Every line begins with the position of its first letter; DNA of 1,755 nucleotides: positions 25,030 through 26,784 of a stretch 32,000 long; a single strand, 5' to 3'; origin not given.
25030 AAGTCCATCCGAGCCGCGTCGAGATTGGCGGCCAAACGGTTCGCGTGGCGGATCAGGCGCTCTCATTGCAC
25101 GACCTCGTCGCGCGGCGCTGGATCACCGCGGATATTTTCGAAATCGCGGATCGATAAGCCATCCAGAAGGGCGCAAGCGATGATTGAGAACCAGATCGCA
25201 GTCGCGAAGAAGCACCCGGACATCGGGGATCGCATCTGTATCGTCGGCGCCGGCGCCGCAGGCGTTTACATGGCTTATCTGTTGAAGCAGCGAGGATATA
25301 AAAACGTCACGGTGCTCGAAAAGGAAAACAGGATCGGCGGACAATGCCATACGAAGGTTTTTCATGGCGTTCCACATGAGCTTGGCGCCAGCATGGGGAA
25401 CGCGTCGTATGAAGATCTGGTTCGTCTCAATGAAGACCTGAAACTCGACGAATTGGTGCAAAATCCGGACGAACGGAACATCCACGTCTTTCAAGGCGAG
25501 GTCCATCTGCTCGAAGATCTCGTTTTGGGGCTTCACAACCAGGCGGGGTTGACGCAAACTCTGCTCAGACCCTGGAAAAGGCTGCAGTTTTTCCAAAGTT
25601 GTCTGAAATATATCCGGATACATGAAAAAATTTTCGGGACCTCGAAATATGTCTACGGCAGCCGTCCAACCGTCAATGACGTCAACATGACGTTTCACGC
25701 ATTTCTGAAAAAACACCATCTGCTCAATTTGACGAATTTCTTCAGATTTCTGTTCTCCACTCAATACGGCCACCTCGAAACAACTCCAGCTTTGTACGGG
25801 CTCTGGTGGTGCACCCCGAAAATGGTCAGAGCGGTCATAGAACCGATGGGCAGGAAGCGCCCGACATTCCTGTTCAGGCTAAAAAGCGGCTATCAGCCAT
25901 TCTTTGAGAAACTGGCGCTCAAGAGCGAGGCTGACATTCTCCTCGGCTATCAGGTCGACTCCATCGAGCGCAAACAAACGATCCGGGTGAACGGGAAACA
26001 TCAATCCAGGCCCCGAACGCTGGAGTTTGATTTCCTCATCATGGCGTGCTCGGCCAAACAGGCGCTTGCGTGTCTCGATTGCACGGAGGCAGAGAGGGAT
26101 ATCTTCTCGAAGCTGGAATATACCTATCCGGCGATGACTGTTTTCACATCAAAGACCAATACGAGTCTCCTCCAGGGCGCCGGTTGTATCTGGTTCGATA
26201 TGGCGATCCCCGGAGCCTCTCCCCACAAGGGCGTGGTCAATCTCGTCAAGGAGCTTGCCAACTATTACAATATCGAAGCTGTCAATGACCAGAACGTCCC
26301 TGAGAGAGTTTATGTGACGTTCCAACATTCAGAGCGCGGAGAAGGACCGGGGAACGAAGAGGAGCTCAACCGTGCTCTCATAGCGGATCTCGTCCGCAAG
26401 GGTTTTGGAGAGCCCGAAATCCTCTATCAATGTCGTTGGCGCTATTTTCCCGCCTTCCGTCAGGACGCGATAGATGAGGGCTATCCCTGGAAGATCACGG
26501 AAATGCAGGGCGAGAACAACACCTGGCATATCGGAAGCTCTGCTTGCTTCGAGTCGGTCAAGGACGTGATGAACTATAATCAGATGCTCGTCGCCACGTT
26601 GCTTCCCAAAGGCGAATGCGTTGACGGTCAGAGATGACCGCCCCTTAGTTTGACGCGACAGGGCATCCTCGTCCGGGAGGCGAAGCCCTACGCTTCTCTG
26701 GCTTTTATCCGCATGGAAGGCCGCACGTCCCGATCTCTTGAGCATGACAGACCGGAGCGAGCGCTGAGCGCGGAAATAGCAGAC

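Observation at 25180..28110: Two paralogous PAI-like flavoproteins at the tail of the pfa-type operon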

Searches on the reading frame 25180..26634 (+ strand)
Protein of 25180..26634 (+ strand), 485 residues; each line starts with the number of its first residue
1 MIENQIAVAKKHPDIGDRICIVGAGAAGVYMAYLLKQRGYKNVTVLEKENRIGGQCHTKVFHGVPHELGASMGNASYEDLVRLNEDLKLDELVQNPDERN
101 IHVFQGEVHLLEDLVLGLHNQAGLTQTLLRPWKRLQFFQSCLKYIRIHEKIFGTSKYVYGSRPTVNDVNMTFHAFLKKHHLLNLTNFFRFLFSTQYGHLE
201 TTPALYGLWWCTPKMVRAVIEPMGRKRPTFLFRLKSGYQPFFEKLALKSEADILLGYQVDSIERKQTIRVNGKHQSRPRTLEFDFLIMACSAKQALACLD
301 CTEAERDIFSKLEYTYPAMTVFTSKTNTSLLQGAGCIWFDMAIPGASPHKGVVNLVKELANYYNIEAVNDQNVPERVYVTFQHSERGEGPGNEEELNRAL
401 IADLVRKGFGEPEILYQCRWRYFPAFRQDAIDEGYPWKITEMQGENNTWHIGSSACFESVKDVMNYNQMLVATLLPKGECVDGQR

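Call 5: search_protein_families(library=pfam, proteins=[window:25180-26634:+], max_evalue=1)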
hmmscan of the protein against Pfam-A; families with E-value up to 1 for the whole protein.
window:25180-26634:+ (485 aa): 16 families
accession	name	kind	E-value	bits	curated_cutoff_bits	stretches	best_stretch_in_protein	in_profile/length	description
PF01593.30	Amino_oxidase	-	4.5e-18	66.2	19.8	1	27-420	2-380/443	Flavin containing amine oxidoreductase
PF13450.12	NAD_binding_8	-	1.1e-15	58.1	21.9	1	21-75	1-54/68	NAD(P)-binding Rossmann-like domain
PF01266.30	DAO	-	5.1e-08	33.3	27.9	1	18-55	1-38/353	FAD dependent oxidoreductase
PF07992.20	Pyr_redox_2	-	2.3e-06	27.7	26.1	1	18-67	2-52/291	Pyridine nucleotide-disulphide oxidoreductase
PF13738.12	Pyr_redox_3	-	2.9e-06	27.2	30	1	21-50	2-31/305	Pyridine nucleotide-disulphide oxidoreductase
PF00890.30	FAD_binding_2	-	0.00043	20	20.4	1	20-57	3-39/414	FAD binding domain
PF03486.20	HI0933_like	-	0.001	19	50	1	19-54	3-37/244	HI0933-like protein Rossmann domain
PF00070.33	Pyr_redox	-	0.0012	19.8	22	1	18-53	1-35/82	Pyridine nucleotide-disulphide oxidoreductase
PF02558.23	ApbA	-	0.0029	17.7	22.2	1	19-50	1-31/150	Ketopantoate reductase PanE/ApbA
PF01494.25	FAD_binding_3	-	0.0065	16.2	22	1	19-50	4-34/349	FAD binding domain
PF12831.13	FAD_oxidored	-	0.015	15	27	1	19-60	2-42/416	FAD dependent oxidoreductase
PF01946.23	Thi4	-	0.018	14.7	26.2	1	19-55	20-56/235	Thi4 family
PF01488.26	Shikimate_DH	-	0.074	13.6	24.3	1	16-48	12-44/138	Shikimate / quinate 5-dehydrogenase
PF16912.11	Glu_dehyd_C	-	0.15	12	34.9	1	17-51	32-67/211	Glucose dehydrogenase C-terminus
PF01134.28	GIDA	-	0.2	11.1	22.1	1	19-55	2-38/391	Glucose inhibited division protein A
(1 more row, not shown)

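Call 6: search_solved_structures(query=window:25180-26634:+, max_evalue=10, show_alignments=2)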
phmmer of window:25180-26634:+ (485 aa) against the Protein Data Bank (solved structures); distinct sequences matched with E-value up to 10: 141 (the best 60 are shown).
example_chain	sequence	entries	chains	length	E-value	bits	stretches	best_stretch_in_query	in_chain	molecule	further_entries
2b9w_A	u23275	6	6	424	5.3e-21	78.1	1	17-472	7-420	putative aminooxidase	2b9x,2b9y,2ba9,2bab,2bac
1b37_A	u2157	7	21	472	1.6e-05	27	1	15-71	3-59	PROTEIN (POLYAMINE OXIDASE) | POLYAMINE OXIDASE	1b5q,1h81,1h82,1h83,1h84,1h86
3kpf_A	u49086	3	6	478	1.7e-05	27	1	15-71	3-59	Polyamine oxidase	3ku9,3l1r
7oxl_A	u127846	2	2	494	3e-05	26.2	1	16-78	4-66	Spermine oxidase,Spermine oxidase,Spermine oxidase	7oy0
1sez_A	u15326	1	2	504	3.3e-05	26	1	11-101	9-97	Protoporphyrinogen oxidase, mitochondrial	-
8i6i_A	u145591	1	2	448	0.00011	24.3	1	19-112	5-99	Amine oxidase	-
1gos_A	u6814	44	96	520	0.00016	23.8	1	19-108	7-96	MONOAMINE OXIDASE | AMINE OXIDASE [FLAVIN-CONTAINING] B | AMINE OXIDASE (FLAVIN-CONTAINING) B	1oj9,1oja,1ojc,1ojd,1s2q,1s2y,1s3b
2c72_A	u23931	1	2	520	0.00016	23.8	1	19-108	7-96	AMINE OXIDASE (FLAVIN-CONTAINING) B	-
2bk4_A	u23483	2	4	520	0.00016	23.8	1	19-108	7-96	AMINE OXIDASE [FLAVIN-CONTAINING] B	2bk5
2c73_A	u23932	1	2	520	0.00016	23.8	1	19-108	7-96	AMINE OXIDASE (FLAVIN-CONTAINING) B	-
2xfo_A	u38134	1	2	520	0.00016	23.8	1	19-108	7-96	Amine oxidase [flavin-containing] B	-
2c75_A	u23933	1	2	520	0.00016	23.8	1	19-108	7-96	AMINE OXIDASE (FLAVIN-CONTAINING) B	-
2c76_A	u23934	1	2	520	0.00016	23.8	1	19-108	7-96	AMINE OXIDASE (FLAVIN-CONTAINING) B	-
3zyx_A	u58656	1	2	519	0.00016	23.8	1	19-108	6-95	AMINE OXIDASE [FLAVIN-CONTAINING] B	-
2xfu_A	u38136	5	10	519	0.00016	23.8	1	19-108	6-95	Amine oxidase [flavin-containing] B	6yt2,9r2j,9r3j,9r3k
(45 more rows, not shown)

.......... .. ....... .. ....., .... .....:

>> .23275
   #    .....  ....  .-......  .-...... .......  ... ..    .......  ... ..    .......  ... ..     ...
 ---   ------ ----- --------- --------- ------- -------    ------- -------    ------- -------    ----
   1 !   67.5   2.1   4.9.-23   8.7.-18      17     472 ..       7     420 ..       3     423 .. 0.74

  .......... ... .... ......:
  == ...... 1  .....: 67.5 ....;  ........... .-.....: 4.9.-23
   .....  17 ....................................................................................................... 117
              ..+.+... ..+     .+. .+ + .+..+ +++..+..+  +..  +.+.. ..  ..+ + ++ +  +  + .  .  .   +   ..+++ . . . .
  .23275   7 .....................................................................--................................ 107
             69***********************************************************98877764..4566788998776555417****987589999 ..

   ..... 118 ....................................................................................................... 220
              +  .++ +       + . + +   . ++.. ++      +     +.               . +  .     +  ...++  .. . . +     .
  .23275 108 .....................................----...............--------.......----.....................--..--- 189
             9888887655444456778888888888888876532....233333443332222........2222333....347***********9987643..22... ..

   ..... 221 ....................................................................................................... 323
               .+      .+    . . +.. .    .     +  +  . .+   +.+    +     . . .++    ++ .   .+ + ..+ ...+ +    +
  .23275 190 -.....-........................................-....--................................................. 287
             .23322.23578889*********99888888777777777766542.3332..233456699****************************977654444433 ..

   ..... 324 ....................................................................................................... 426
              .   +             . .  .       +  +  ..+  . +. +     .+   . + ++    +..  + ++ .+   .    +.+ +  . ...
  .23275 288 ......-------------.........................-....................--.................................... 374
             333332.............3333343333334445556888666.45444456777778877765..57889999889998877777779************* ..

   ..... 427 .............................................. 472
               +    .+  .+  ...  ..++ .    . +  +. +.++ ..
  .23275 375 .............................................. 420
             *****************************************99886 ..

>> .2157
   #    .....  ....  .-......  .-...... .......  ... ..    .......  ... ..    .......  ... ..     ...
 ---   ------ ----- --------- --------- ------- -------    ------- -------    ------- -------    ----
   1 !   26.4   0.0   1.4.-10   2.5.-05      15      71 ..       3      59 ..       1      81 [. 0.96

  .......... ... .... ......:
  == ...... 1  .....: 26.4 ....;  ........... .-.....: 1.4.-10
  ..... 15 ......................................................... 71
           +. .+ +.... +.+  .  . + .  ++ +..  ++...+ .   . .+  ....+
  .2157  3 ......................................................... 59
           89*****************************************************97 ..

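Call 10: search_protein_families(library=ncbifam, proteins=[window:25180-26634:+], max_evalue=0.00001)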
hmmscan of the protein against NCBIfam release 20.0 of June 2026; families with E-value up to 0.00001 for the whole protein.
window:25180-26634:+ (485 aa): 11 families
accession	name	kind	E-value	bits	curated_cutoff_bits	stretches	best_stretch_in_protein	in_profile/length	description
NF008841.0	PRK11883.1-1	equivalog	8e-14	51.4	517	1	18-117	5-108/453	protoporphyrinogen oxidase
TIGR00562.1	proto_IX_ox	equivalog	1.3e-08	33.8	97.85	1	19-98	5-85/470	protoporphyrinogen oxidase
NF009410.0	PRK12771.1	subfamily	9e-08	31.1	516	1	2-55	124-176/566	NAD(P)-binding protein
NF005560.0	PRK07233.1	equivalog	1.8e-07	30.4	252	1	18-112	2-95/435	hypothetical protein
NF005545.0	PRK07208.1-1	equivalog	3.7e-07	28.9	451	1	19-101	10-92/504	hypothetical protein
NF045599.1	bili_reduct_long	exception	6.2e-07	28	750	0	17-57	382-421/641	bilirubin reductase, long form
TIGR00031.1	UDP-GALP_mutase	equivalog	2.9e-06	26.5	303.75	1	19-63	4-47/378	UDP-galactopyranose mutase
NF005548.0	PRK07208.1-4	equivalog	4e-06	25.7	389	1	17-71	4-57/488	hypothetical protein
NF008845.0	PRK11883.1-5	equivalog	4.1e-06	25.3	560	0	18-98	6-92/468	protoporphyrinogen oxidase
NF009454.0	PRK12814.1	equivalog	6e-06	24.9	916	1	8-57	185-233/657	putative NADPH-dependent glutamate synthase small subunit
NF005547.0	PRK07208.1-3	equivalog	8e-06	24.8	380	0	18-59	6-46/465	hypothetical protein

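Call 11: find_homologous_proteins(query=window:25180-26634:+)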
Query window:25180-26634:+ (485 aa): 41 proteins with E <= 0.001 among 7235 candidates.
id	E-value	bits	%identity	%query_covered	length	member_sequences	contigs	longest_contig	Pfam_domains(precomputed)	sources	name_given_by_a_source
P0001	5.9e-188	644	95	60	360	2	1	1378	-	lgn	-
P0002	2.7e-148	513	49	95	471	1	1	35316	PF01266.31,PF01593.31,PF13450.13,PF13738.13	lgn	-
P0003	2.9e-143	496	47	96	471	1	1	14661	PF01266.31,PF01593.31,PF13450.13,PF07992.21,PF13738.13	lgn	-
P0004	1.2e-61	227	32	94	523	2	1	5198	PF01593.31,PF13450.13,PF13738.13,PF03486.21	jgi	-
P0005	1.4e-60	224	33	97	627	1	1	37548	PF01266.31,PF01593.31,PF13450.13,PF07992.21,PF00070.34,PF13738.13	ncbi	-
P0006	1.4e-58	217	34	95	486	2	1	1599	PF01266.31,PF01593.31,PF13450.13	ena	-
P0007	2.1e-55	207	30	97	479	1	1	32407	PF01266.31,PF01593.31,PF13450.13,PF13738.13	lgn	-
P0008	5.7e-54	202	31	95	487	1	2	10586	PF01593.31,PF13450.13,PF13738.13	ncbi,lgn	ncbi:MAG: FAD-dependent oxidoreductase [Gammaproteobacteria bacterium]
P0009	1.0e-53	201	31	91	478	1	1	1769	PF01593.31,PF13450.13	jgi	jgi:hypothetical protein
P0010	1.9e-51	193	31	93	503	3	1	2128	PF01266.31,PF01593.31,PF13450.13,PF07992.21,PF13738.13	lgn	-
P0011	1.7e-50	190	30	95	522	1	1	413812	PF01266.31,PF01593.31,PF13450.13,PF13738.13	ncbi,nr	ncbi:hypothetical protein QZH41_003621 [Actinostola sp. cb2023]|nr:hypothetical protein QZH41_003621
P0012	2.6e-49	186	30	96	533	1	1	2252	PF01266.31,PF01593.31,PF13450.13,PF13738.13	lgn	-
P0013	6.9e-49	185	30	96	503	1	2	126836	PF01266.31,PF01593.31,PF13450.13,PF13738.13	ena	-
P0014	3.5e-46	176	30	95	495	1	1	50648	PF01266.31,PF01593.31,PF13450.13,PF07992.21,PF01494.26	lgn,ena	-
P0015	7.7e-46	175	28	95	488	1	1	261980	PF01266.31,PF01593.31,PF13450.13,PF07992.21,PF13738.13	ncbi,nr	ncbi:hypothetical protein QZH41_006077 [Actinostola sp. cb2023]|nr:hypothetical protein QZH41_006077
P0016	1.3e-44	171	29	94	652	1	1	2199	PF01266.31,PF01593.31,PF13450.13,PF07992.21,PF00070.34,PF13738.13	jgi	jgi:hypothetical protein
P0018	4.9e-43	166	31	71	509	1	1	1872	PF01593.31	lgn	-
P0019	9.3e-43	165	30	95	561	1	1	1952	PF01593.31,PF13450.13,PF07992.21,PF00070.34,PF13738.13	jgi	-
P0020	3.3e-40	156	26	94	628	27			PF01593.31,PF13450.13,PF07992.21,PF00070.34,PF13738.13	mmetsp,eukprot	mmetsp:Transcript_12694/g.30216 ORF Transcript_12694/g.30216 Transcript_12694/m.30216 type:complete 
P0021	4.7e-40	156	27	94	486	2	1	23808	PF01593.31,PF13450.13,PF13738.13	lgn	-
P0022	7.3e-40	155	27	95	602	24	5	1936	PF01593.31,PF13450.13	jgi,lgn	-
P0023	6.8e-39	152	29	95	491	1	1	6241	PF01593.31,PF13450.13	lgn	-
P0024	1.5e-38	151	29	97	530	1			PF01593.31,PF13450.13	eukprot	eukprot:TRINITY_DN25250_c0_g1_i1.p1 TRINITY_DN25250_c0_g1~~TRINITY_DN25250_c0_g1_i1.p1 ORF type:comp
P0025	3.2e-38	150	26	96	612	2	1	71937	PF01593.31,PF13450.13,PF13738.13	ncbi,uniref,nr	ncbi:hypothetical protein TL16_g08665 [Triparma laevis f. inornata]|uniref:Amine oxidase domain-cont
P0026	3.3e-38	150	26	95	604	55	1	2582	PF01593.31,PF13450.13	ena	-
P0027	5.0e-38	149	28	96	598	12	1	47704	PF01593.31,PF13450.13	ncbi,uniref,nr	ncbi:unnamed protein product [Effrenium voratum]|uniref:Amine oxidase domain-containing protein n=1 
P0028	7.5e-38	149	26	95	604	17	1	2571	PF01593.31,PF13450.13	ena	-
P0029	4.8e-34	136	26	95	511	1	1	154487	PF01593.31,PF13450.13,PF13738.13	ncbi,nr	ncbi:Amine oxidase [Gracilaria domingensis]|nr:Amine oxidase [Gracilaria domingensis]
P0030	8.2e-33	132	33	62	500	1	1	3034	PF01593.31,PF13450.13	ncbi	-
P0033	6.2e-24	103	25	52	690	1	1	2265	PF01266.31,PF01593.31,PF13450.13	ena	-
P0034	4.4e-21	93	25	94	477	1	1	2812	PF01266.31,PF01593.31,PF13450.13,PF07992.21,PF13738.13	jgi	jgi:hypothetical protein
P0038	2.1e-7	48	25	54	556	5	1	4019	PF01946.24,PF01266.31,PF01593.31,PF13450.13,PF13738.13,PF06100.18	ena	-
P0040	2.0e-5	42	48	11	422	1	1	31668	PF01266.31,PF01593.31,PF13450.13,PF00890.31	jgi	jgi:2-polyprenyl-6-methoxyphenol hydroxylase-like FAD-dependent oxidoreductase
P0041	3.8e-5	41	52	11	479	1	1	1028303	PF01266.31,PF01593.31,PF13450.13,PF00890.31,PF03486.21,PF12831.14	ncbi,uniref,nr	ncbi:hypothetical protein EOPP23_06935 [Endozoicomonas sp. OPT23]|uniref:FAD-dependent oxidoreductas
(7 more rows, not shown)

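Call 14: find_encoding_contigs(protein=P0002, flank=10000, max_places=3)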
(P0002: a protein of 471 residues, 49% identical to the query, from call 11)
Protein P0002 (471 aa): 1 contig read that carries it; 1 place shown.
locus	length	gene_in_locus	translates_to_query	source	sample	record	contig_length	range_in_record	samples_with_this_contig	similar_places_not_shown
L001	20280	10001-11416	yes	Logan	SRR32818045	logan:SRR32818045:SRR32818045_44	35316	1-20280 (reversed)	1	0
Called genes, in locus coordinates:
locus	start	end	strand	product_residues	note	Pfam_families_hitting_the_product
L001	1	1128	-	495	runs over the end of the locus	PF00989:PAS (faint), PF13188:PAS_8 (faint), PF13426:PAS_9, PF08448:PAS_4 (weak), PF13426:PAS_9, PF08447:PAS_3, PF00990:GGDEF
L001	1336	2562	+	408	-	PF07690:MFS_1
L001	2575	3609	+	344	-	-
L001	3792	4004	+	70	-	PF00313:CSD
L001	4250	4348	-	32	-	-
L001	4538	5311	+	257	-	PF00106:adh_short, PF08659:KR, PF13561:adh_short_C2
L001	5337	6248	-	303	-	PF01370:Epimerase, PF04321:RmlD_sub_bind (faint), PF05368:NmrA (weak), PF01073:3Beta_HSD, PF07993:NAD_binding_4 (faint), PF13460:NAD_binding_10, PF16363:GDP_Man_Dehyd (faint)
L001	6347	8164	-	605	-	PF00027:cNMP_binding, PF24179:NTE_Ploop (weak), PF01734:Patatin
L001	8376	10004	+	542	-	PF00070:Pyr_redox (faint), PF01266:DAO (faint), PF01593:Amino_oxidase, PF03486:HI0933_like (faint), PF06100:MCRA (faint), PF07992:Pyr_redox_2 (faint), PF13450:NAD_binding_8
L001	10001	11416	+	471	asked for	PF01266:DAO (faint), PF01593:Amino_oxidase, PF13450:NAD_binding_8, PF13738:Pyr_redox_3 (faint)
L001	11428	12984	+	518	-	PF01266:DAO (faint), PF01593:Amino_oxidase, PF13450:NAD_binding_8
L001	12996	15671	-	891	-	PF01553:Acyltransferase, PF00501:AMP-binding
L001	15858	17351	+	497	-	PF07992:Pyr_redox_2 (faint), PF12831:FAD_oxidored (weak), PF13450:NAD_binding_8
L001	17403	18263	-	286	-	PF05096:Glu_cyclase_2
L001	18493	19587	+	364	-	PF03969:AFG1_ATPase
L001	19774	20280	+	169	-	?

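Call 15: find_encoding_contigs(protein=P0003, flank=10000, max_places=3)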
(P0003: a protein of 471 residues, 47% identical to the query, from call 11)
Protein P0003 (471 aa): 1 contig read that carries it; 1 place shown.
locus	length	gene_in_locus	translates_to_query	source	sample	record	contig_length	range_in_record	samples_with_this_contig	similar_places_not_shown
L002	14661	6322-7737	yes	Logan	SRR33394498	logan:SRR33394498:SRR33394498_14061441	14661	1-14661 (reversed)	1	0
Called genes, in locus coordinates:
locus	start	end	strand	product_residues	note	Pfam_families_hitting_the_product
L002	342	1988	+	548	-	-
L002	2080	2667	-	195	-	PF00027:cNMP_binding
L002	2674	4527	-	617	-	PF00027:cNMP_binding, PF01734:Patatin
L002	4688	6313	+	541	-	PF00890:FAD_binding_2 (weak), PF01266:DAO (weak), PF01593:Amino_oxidase, PF03486:HI0933_like (faint), PF06100:MCRA (faint), PF07992:Pyr_redox_2 (faint), PF12831:FAD_oxidored (weak), PF13450:NAD_binding_8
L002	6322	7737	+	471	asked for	PF01266:DAO (weak), PF07992:Pyr_redox_2 (faint), PF01593:Amino_oxidase, PF13450:NAD_binding_8, PF13738:Pyr_redox_3 (faint)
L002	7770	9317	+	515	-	PF01593:Amino_oxidase, PF13450:NAD_binding_8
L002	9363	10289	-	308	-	PF05368:NmrA (weak), PF01073:3Beta_HSD, PF01370:Epimerase, PF04321:RmlD_sub_bind (faint)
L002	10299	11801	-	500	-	PF07992:Pyr_redox_2 (faint), PF12831:FAD_oxidored (weak), PF13450:NAD_binding_8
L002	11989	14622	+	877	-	PF01553:Acyltransferase, PF00501:AMP-binding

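Call 47: predict_structure(alignment_id=A2)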
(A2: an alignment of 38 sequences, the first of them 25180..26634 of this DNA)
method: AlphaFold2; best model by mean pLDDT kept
length: 485 residues; sequences in the alignment: 38
mean_pLDDT: 86.4   pTM: 0.90
mean pLDDT of the five models: 86.4, 84.5, 84.4, 84.4, 84.4
residues with pLDDT >= 90: 251; 70-90: 173; 50-70: 50; < 50: 11
segments of 3 or more residues with pLDDT < 50: 1-6, 481-485
pLDDT, mean of each block of 10 residues (from residue 1): 52 95 96 96 97 93 85 76 89 76 87 91 88 95 97 86 93 97 94 81 92 90 78 88 95 98 96 97 97 95 96 89 78 77 68 64 69 82 68 83 89 91 90 93 95 78 91 76 43
secondary structure, 60 per line:
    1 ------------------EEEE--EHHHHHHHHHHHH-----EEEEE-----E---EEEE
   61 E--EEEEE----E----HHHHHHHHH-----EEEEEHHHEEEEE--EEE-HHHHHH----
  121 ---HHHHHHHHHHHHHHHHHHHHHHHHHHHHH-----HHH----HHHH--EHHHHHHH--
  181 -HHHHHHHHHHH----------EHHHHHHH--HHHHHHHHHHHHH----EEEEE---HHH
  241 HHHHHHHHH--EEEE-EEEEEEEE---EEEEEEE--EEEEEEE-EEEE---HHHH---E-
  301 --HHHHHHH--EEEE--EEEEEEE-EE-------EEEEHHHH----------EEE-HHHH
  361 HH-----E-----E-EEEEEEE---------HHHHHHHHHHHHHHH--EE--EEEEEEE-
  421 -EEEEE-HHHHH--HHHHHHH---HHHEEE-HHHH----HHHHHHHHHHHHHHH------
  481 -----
elements in order: E19-22 H26-37 E43-47 E57-61 E64-68 H78-86 E92-96 E100-104 E107-109 H111-116 H124-152 H165-168 H172-178 H182-192 H204-210 H213-225 E230-234 H238-249 E252-255 E257-264 E268-274 E277-283 E285-288 H292-295 H303-309 E312-315 E318-324 E335-338 H339-342 E353-355 H357-362 E376-382 H392-406 E413-419 E422-426 H428-432 H435-441 E448-450 H452-455 H460-474
